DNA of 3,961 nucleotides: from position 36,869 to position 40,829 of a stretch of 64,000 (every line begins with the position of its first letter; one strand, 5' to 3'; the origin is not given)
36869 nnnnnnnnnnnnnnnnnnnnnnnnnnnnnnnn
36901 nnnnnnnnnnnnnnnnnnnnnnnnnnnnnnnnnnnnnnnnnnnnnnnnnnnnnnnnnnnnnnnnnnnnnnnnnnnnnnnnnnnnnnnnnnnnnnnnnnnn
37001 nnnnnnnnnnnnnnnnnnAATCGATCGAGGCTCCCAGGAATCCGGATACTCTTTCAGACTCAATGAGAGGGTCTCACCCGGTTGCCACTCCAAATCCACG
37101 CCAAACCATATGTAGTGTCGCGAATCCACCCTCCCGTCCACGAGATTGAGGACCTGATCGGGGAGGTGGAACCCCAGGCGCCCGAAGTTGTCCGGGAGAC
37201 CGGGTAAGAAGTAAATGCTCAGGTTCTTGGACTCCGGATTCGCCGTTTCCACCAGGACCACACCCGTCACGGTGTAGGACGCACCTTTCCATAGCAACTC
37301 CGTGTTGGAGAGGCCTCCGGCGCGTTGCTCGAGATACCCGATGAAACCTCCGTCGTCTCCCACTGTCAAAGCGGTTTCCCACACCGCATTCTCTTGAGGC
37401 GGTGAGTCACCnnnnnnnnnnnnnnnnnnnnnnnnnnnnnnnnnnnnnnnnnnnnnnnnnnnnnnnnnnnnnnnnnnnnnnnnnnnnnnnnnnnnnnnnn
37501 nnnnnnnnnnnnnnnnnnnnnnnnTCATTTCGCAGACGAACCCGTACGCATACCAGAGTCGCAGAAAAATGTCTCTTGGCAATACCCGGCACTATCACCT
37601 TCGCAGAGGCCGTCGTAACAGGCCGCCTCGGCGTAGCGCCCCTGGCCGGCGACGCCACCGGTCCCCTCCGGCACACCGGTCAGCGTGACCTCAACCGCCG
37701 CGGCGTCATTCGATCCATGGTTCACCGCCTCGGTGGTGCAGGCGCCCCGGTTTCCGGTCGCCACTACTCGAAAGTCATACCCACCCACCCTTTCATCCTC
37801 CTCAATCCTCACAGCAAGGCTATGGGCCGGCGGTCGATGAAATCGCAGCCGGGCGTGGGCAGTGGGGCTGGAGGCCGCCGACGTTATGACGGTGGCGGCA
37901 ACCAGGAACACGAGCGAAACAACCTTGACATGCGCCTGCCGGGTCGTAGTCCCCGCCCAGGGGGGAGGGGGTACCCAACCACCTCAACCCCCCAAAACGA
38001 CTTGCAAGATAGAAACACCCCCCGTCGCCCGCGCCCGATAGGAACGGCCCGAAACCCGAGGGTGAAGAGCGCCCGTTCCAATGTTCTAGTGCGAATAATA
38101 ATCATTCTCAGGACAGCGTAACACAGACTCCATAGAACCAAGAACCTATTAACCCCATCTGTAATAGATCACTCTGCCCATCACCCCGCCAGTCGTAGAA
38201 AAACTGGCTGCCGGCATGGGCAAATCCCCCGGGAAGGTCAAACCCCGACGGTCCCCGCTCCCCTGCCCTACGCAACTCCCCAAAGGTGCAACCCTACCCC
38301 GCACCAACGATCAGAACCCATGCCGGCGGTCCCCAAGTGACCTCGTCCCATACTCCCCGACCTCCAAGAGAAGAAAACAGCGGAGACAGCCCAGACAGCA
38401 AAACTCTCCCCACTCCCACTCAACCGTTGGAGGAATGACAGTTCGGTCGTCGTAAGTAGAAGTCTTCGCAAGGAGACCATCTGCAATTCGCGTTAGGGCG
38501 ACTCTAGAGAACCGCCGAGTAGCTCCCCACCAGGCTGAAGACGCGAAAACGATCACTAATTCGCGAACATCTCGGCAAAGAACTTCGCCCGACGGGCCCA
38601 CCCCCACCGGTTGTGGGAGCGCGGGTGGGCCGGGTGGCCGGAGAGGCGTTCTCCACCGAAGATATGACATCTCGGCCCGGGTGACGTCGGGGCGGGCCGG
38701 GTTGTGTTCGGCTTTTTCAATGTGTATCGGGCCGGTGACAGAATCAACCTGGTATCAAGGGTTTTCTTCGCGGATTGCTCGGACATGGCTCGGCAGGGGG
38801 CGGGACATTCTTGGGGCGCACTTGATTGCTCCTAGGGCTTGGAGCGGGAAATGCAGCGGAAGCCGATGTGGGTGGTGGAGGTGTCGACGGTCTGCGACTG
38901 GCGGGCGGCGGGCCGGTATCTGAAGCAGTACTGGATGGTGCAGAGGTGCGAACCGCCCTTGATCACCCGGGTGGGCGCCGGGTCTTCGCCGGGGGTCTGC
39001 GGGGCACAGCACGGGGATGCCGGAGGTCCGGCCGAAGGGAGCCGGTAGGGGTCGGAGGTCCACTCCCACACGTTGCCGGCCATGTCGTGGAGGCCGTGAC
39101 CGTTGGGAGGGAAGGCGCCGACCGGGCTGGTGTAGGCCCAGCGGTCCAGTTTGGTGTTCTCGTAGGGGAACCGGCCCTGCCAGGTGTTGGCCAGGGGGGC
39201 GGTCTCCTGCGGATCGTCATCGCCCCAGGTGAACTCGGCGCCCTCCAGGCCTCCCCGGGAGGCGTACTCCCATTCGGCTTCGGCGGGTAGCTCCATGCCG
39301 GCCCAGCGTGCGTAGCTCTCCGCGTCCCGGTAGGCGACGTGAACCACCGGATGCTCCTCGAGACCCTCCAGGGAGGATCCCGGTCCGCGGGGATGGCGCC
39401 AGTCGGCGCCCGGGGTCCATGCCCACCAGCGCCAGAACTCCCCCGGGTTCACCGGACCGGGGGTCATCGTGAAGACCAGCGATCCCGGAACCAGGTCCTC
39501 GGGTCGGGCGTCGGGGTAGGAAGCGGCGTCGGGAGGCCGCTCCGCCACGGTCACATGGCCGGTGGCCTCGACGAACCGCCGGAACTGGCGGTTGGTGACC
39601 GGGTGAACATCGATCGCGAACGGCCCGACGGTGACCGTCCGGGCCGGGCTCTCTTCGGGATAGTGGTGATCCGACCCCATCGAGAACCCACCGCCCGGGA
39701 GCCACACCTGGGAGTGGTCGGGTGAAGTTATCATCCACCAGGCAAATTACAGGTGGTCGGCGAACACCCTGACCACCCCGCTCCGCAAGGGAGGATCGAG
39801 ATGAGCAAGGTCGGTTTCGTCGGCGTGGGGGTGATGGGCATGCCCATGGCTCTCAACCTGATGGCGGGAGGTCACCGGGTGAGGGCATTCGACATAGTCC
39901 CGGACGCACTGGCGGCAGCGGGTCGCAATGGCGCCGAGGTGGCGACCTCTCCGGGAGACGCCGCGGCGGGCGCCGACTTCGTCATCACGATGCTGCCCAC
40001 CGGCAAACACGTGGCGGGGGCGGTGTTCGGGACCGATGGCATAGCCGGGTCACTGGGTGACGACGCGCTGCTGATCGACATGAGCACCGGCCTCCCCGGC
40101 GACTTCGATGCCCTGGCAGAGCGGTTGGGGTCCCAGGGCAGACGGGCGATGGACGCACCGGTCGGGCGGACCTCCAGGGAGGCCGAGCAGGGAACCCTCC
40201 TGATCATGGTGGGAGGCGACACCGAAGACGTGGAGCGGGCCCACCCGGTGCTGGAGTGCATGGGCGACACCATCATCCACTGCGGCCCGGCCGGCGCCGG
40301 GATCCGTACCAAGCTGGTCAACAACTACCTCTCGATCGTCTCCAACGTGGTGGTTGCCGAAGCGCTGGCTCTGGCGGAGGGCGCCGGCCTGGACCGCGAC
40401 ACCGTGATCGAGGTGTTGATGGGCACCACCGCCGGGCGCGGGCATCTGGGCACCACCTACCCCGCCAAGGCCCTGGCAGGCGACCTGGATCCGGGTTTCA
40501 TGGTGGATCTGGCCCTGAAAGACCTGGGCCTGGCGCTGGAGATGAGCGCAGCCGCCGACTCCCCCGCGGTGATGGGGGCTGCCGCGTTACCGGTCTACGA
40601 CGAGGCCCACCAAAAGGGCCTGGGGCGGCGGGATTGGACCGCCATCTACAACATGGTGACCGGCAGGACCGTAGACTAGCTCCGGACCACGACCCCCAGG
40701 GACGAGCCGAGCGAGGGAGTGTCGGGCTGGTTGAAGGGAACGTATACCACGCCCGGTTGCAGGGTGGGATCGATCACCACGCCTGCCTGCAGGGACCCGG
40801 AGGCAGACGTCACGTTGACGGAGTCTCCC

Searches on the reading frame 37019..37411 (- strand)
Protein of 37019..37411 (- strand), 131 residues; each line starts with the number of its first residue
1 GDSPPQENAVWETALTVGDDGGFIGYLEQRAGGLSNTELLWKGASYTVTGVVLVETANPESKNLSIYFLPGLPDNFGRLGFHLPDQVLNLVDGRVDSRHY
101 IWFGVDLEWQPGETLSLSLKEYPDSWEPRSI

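Call 54: predict_structure(alignment_id=A3)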
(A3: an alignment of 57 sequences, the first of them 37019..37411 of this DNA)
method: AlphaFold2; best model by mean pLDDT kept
length: 131 residues; sequences in the alignment: 57
mean_pLDDT: 89.4   pTM: 0.83
mean pLDDT of the five models: 89.4, 88.9, 88.4, 87.8, 87.0
residues with pLDDT >= 90: 97; 70-90: 20; 50-70: 10; < 50: 4
segments of 3 or more residues with pLDDT < 50: 1-3
pLDDT, mean of each block of 10 residues (from residue 1): 62 98 95 97 96 88 96 89 93 95 93 97 69 49
secondary structure, 60 per line:
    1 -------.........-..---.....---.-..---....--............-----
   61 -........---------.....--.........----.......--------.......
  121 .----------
elements in order: E8-16 E23-27 E38-41 E44-55 E62-69 E79-83 E86-89 H90-93 E99-105 E114-121

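Call 60: search_protein_families(library=pfam, proteins=[window:37019-37411:-], max_evalue=1)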
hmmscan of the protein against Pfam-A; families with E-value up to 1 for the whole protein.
window:37019-37411:- (131 aa): 1 family
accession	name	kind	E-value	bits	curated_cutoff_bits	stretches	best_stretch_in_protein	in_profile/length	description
PF05481.17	Myco_19_kDa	-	0.045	14.5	23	1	13-63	57-110/117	Mycobacterium 19 kDa lipoprotein antigen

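Call 61: search_protein_representatives(protein=window:37025-37396:-)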
Query: 124 residues. Proteins with E-value up to 0.001 (for the whole library): 39; up to 1e-10: 8; up to 1e-30: 1. The best 39 are listed.
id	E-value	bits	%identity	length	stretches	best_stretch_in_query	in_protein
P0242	4.7e-43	162.7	30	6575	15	4-119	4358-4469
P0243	9.9e-25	103.3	45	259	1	3-120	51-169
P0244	2.1e-16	76.4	41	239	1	1-97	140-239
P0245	8.3e-15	71.2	36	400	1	4-124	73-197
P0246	1.2e-14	70.7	39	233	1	1-108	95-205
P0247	3.6e-14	69.2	31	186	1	4-124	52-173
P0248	6.5e-12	61.9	41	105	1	10-115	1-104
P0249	6.9e-11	58.5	40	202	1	38-123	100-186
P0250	6.6e-10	55.4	34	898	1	4-124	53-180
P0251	2.9e-09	53.3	34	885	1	6-118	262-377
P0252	1.2e-08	51.2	31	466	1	17-116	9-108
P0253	4.3e-08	49.5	37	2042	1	5-115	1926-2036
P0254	2.4e-07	47.1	32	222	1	34-124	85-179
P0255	3.6e-07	46.5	35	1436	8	11-58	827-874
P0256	4.2e-07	46.3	41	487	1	41-120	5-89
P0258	1.2e-06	44.7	35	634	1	4-115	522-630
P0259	3.3e-06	43.4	32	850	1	5-114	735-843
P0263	2.0e-05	40.8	32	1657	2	5-115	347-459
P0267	3.7e-05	40.0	34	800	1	2-115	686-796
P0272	2.8e-04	37.1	35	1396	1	4-118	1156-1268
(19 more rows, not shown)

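Call 62: search_protein_families(library=pfam, proteins=[P0250, P0251, P0253, P0258, P0259, P0263, P0267, P0272], max_evalue=0.001)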
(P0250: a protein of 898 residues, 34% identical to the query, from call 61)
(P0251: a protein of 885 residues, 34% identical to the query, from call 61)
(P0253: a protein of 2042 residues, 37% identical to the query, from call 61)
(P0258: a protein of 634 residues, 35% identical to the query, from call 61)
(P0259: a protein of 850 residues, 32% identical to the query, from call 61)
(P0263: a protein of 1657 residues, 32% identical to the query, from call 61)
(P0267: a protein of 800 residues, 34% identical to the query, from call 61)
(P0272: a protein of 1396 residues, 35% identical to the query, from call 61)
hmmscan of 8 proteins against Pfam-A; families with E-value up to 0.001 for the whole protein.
P0250 (898 aa): 1 family
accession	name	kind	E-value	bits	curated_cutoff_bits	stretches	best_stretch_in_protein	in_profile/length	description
PF03098.20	An_peroxidase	-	2.4e-156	521.9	25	1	180-683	2-530/530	Animal haem peroxidase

P0251 (885 aa): 1 family
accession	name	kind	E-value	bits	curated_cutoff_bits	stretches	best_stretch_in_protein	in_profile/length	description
PF03098.20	An_peroxidase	-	1.9e-151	505.7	25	1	383-877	2-526/530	Animal haem peroxidase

P0253 (2042 aa): 22 families
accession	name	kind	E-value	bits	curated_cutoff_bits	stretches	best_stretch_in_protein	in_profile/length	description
PF00028.23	Cadherin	-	1.2e-144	471.5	28.8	8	791-876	1-93/93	Cadherin domain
PF23592.1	Cadherin_CELSR2_9th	-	2.4e-50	169.2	36.8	5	777-871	2-96/100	CELSR2-like, ninth cadherin domain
PF17803.7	Cadherin_4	-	5e-44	149.1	25.1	6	869-940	1-70/71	Bacterial cadherin-like domain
PF17963.7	Big_9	-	5.1e-43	146.3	23.6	6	881-973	1-89/89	Bacterial Ig domain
PF25374.1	Cadherin_FAT4_N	-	6e-41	139.1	35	5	1417-1504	4-85/85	FAT4-like, N-terminal cadherin-like domain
PF00041.27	fn3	-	1.7e-22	79.8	25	2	983-1063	3-82/84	Fibronectin type III domain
PF00560.39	LRR_1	-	9.5e-13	46.1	20.6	0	527-546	2-21/23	Leucine Rich Repeat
PF03160.20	Calx-beta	-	1.7e-12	47.9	27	1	1807-1919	5-119/119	Calx-beta domain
PF16403.11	Bact_surface_Ig-like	-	9.6e-12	45.2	27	0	1562-1602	30-71/71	Bacterial surface protein, Ig-like domain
PF22914.2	Fibulin_C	-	1.3e-11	45.1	24.6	0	1097-1146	23-75/99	Fibulin C-terminal Ig-like domain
PF13855.12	LRR_8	-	1.7e-11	44.1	27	2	1227-1286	2-61/61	Leucine rich repeat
PF14054.11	DUF4249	-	1.9e-10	41.2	28.5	0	890-1033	34-151/269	Domain of unknown function (DUF4249)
PF19410.4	DUF5980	-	1e-09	39.1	27.1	0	944-976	63-95/97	Family of unknown function (DUF5980)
PF10989.13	DUF2808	-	1.4e-09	38.6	25.3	0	746-783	18-56/146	Protein of unknown function (DUF2808)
PF12799.13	LRR_4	-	1.5e-07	31.9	27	0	1254-1286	5-39/44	Leucine Rich repeats (2 copies)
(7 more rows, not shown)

P0258 (634 aa): 1 family
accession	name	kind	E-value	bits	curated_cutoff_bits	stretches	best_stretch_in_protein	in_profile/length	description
PF07691.17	PA14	-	5.8e-57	192.1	24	3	78-202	4-137/147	PA14 domain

P0259 (850 aa): 8 families
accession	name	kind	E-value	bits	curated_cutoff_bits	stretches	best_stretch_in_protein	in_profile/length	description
PF00028.23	Cadherin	-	5.3e-17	62.5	28.8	1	419-502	1-90/93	Cadherin domain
PF03160.20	Calx-beta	-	8.2e-11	42.4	27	1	615-728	4-119/119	Calx-beta domain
PF12799.13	LRR_4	-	1.5e-05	25.6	27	1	255-290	3-37/44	Leucine Rich repeats (2 copies)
PF00560.39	LRR_1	-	1.7e-05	24.5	20.6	0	255-273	2-20/23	Leucine Rich Repeat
PF17963.7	Big_9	-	2.3e-05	25.6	23.6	1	419-502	9-88/89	Bacterial Ig domain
PF13855.12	LRR_8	-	4e-05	23.7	27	1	252-289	24-61/61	Leucine rich repeat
PF00041.27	fn3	-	0.00012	22.6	25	1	317-388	2-72/84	Fibronectin type III domain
PF25374.1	Cadherin_FAT4_N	-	0.00062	20.5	35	0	419-479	5-59/85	FAT4-like, N-terminal cadherin-like domain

P0263 (1657 aa): 6 families
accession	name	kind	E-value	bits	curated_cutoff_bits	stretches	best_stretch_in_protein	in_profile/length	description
PF12733.13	Cadherin-like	-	1e-54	183.3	24.2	4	575-672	1-88/89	Cadherin-like beta sandwich domain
PF00041.27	fn3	-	8.6e-12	45.5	25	1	1026-1112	2-80/84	Fibronectin type III domain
PF09136.16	Glucodextran_B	-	1.4e-06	28.6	27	0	499-565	18-81/83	Glucodextranase, domain B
PF25059.1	FN3_DSCAM-DSCAML_C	-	5.6e-05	23.8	39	1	1039-1109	3-73/89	DSCAM/DSCAML C-terminal Fn3-like domain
PF19755.4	DUF6242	-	5.6e-05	23.5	29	0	626-672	79-120/217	Domain of unknown function (DUF6242)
PF00028.23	Cadherin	-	0.00067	20.4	28.8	0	955-1017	27-92/93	Cadherin domain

P0267 (800 aa): 3 families
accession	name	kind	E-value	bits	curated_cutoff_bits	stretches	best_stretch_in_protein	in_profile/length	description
PF07691.17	PA14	-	1.7e-52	177.6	24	3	402-525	3-136/147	PA14 domain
PF00041.27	fn3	-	3.3e-08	34.1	25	1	165-244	5-82/84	Fibronectin type III domain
PF19077.6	Big_13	-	0.00083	20.2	27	0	313-364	37-91/102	Bacterial Ig-like domain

P0272 (1396 aa): 10 families
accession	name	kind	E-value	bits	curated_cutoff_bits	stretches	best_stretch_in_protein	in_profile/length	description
PF07676.18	PD40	-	3.3e-24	84.7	20.9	2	253-287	2-37/38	WD40-like Beta Propeller Repeat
PF00028.23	Cadherin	-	4.4e-20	72.3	28.8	1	1065-1152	1-93/93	Cadherin domain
PF00400.38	WD40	-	2.3e-07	31.5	27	0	310-332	13-36/39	WD domain, G-beta repeat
PF25174.1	Beta-prop_THOC3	-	2.7e-07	30.3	305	1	266-369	9-105/272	THOC3 beta-propeller domain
PF00041.27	fn3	-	9.4e-06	26.2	25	0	958-1030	2-69/84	Fibronectin type III domain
PF23414.1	Beta-prop_EML_2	-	3.4e-05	23.8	90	1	188-325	23-141/266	Echinoderm microtubule-associated protein second beta-propeller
PF13855.12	LRR_8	-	7e-05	22.9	27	1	869-928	2-61/61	Leucine rich repeat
PF00560.39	LRR_1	-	0.00014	21.7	20.6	0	894-914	2-22/23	Leucine Rich Repeat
PF25374.1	Cadherin_FAT4_N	-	0.00017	22.3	35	1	1062-1149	2-83/85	FAT4-like, N-terminal cadherin-like domain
PF24817.1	WD40_WDHD1_1st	-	0.00039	20.1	109.9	0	298-368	168-238/291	WDHD1 first WD40 domain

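Call 63: fold_search(model_id=the predicted structure, library=pdb)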
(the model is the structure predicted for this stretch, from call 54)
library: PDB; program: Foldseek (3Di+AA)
matches with E <= 10: 543; with E <= 0.001: 0
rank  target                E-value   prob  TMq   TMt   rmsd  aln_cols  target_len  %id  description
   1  1iiu                  1.6e-01  0.15  0.22  0.18  15.5       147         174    9  Chicken plasma retinol-binding protein (RBP) (released 2002-01-16)
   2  4k15_C                1.6e-01  0.21  0.23  0.23  12.8       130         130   10  2.75 Angstrom Crystal Structure of Hypothetical Protein lmo2686 from Listeria monocytogenes EGD-e (released 2013-04-17)
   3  7dda                  2.5e-01  0.15  0.25  0.26   8.1       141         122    7  Envelope protein VP37 a crystal structure from White Spot Syndrome Virus (released 2021-06-23)
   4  6bgp_C                2.8e-01  0.12  0.22  0.12  14.8       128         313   13  Crystal Structure of Human Calpain-3 Protease Core Mutant-C129A (released 2018-02-07)
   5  2qim                  2.8e-01  0.11  0.19  0.17  13.4       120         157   16  Crystal Structure of Pathogenesis-related Protein LlPR-10.2B from yellow lupine in complex with Cytokinin (released 2008-04-29)
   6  6bgp_B                3.1e-01  0.12  0.22  0.12  15.6       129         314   12  Crystal Structure of Human Calpain-3 Protease Core Mutant-C129A (released 2018-02-07)
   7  5tr9_A                3.3e-01  0.33  0.28  0.18   6.4        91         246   18  Crystal Structure of a ferredoxin NADP+ reductase from Neisseria gonorrhoeae with bound FAD (released 2016-11-09)
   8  6bkj_B                3.4e-01  0.11  0.21  0.12  13.8       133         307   14  Crystal Structure of Human Calpain-3 Protease Core in Complex with Leupeptin (released 2018-02-07)
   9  7kwc                  4.2e-01  0.08  0.21  0.13  16.8       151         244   12  Surface glycan-binding protein B (truncated) from Bacteroides thetaiotaomicron (released 2021-02-17)
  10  4k15_B                4.7e-01  0.13  0.23  0.23  13.4       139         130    9  2.75 Angstrom Crystal Structure of Hypothetical Protein lmo2686 from Listeria monocytogenes EGD-e (released 2013-04-17)
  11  6bgp_A                4.7e-01  0.11  0.22  0.12  11.6       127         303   12  Crystal Structure of Human Calpain-3 Protease Core Mutant-C129A (released 2018-02-07)
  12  4wqm                  5.0e-01  0.41  0.33  0.16   6.2        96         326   10  Structure of the toluene 4-monooxygenase NADH oxidoreductase T4moF, K270S K271S variant (released 2015-09-09)
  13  6bkj_C                5.0e-01  0.10  0.22  0.12  13.3       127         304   11  Crystal Structure of Human Calpain-3 Protease Core in Complex with Leupeptin (released 2018-02-07)
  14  8h0h_A                5.2e-01  0.11  0.17  0.16  14.1       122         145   11  Hypotethical protein from Mycobacterium tuberculsosis (released 2023-09-06)
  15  8qq1_F                5.8e-01  0.33  0.33  0.22   6.2       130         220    4  SpNOX dehydrogenase domain, mutant F397W in complex with Flavin adenine dinucleotide (FAD) (released 2024-05-08)
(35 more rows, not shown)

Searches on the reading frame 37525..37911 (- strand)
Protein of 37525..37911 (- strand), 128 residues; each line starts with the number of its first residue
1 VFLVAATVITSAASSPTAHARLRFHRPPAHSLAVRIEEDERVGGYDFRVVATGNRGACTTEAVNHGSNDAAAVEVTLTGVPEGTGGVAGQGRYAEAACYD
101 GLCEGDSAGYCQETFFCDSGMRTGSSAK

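Call 3: search_protein_families(library=pfam, proteins=[window:37525-37911:-], max_evalue=0.1)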
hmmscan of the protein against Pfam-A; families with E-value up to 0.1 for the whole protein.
window:37525-37911:- (128 aa): 1 family
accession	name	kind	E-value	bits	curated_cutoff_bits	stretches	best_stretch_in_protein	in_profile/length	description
PF24696.1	UGSC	-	0.068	13.7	25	1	22-66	65-104/172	UGSC family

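Call 6: find_homologous_proteins(query=window:37525-37911:-, max_evalue=0.01)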
Query window:37525-37911:- (128 aa): 1 proteins with E <= 0.01 among 21 candidates.
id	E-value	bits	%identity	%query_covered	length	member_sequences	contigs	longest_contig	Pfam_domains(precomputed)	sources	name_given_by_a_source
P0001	3.6e-49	184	99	68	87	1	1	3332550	-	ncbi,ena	-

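Call 11: find_encoding_contigs(protein=P0001, flank=8000, max_places=6)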
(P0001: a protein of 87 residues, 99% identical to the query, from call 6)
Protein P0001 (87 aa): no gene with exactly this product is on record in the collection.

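Call 34: search_solved_structures(query=window:37525-37911:-, max_evalue=10)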
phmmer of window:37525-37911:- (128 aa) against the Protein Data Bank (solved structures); distinct sequences matched with E-value up to 10: 0.

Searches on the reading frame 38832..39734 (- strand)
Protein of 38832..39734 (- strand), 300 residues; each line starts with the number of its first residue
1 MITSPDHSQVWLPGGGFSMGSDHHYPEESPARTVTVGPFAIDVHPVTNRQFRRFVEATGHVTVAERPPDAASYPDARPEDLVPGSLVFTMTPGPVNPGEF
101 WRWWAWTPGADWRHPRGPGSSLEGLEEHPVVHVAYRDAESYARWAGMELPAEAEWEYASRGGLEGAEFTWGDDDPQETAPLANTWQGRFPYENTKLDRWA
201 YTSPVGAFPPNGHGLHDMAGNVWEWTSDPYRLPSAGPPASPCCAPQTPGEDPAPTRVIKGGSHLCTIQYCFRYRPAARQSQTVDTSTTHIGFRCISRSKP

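Call 3: search_protein_families(library=pfam, proteins=[window:38832-39734:-], max_evalue=0.1)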
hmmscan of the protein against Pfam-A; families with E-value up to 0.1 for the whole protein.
window:38832-39734:- (300 aa): 1 family
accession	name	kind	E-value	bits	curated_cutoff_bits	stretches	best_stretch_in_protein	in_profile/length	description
PF03781.23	FGE-sulfatase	-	7.6e-79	265.4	23.3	1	8-295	4-254/255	Sulfatase-modifying factor enzyme 1-like domain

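Call 76: search_protein_families(library=ncbifam, proteins=[window:38832-39734:-], max_evalue=0.001)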
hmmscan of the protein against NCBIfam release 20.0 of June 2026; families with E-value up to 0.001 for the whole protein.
window:38832-39734:- (300 aa): 7 families
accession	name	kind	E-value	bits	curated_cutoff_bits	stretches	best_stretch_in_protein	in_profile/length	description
TIGR03525.2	GldK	equivalog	8.6e-35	120.8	350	2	135-297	244-406/408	T9SS ring complex lipoprotein PorK/GldK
NF041186.1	SenA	equivalog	1.2e-25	90.7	420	1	6-294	167-380/382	selenoneine synthase SenA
TIGR03440.2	egtB_TIGR03440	equivalog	1.2e-24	87.2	360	2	126-231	272-353/413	ergothioneine biosynthesis protein EgtB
NF051459.1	pyoverdine_PvdO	equivalog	2.9e-22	79.1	500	1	126-295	116-277/280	dihydropyoverdine dehydrogenase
TIGR03524.1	GldJ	equivalog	1.1e-10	40.8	458.2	1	148-231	265-366/559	gliding motility lipoprotein GldJ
TIGR04344.1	ovoA_Nterm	equivalog_domain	3.7e-10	39.3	400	1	131-271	298-424/444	5-histidylcysteine sulfoxide synthase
TIGR03530.1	GldJ_short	equivalog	4.3e-10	39.1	382.9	0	197-231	284-318/396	gliding motility lipoprotein GldJ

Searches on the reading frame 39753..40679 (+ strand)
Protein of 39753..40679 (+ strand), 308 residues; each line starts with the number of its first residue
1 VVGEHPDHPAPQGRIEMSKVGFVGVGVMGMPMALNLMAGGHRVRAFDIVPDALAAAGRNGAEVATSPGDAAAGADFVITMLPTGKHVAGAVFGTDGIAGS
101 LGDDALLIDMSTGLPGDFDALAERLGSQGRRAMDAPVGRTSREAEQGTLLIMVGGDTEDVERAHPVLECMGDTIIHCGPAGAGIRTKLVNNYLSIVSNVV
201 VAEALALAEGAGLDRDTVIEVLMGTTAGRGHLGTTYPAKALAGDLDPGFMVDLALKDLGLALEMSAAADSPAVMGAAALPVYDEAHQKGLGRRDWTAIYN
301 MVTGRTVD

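Call 74: search_protein_families(library=pfam, proteins=[window:39753-40679:+], max_evalue=0.001)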
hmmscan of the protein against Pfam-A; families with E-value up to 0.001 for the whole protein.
window:39753-40679:+ (308 aa): 4 families
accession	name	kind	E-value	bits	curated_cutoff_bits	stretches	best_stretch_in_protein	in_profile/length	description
PF03446.21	NAD_binding_2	-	3.3e-43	147.9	21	1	19-178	1-161/161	NAD binding domain of 6-phosphogluconate dehydrogenase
PF14833.11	NAD_binding_11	-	1.7e-26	93.3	30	1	181-301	1-121/122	NAD-binding of NADP-dependent 3-hydroxyisobutyrate dehydrogenase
PF02826.25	2-Hacid_dh_C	-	5.8e-06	26.2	25.1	1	13-128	32-144/178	D-isomer specific 2-hydroxyacid dehydrogenase, NAD binding domain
PF03807.23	F420_oxidored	-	0.00035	21.6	21.6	1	19-83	1-69/94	NADP oxidoreductase coenzyme F420-dependent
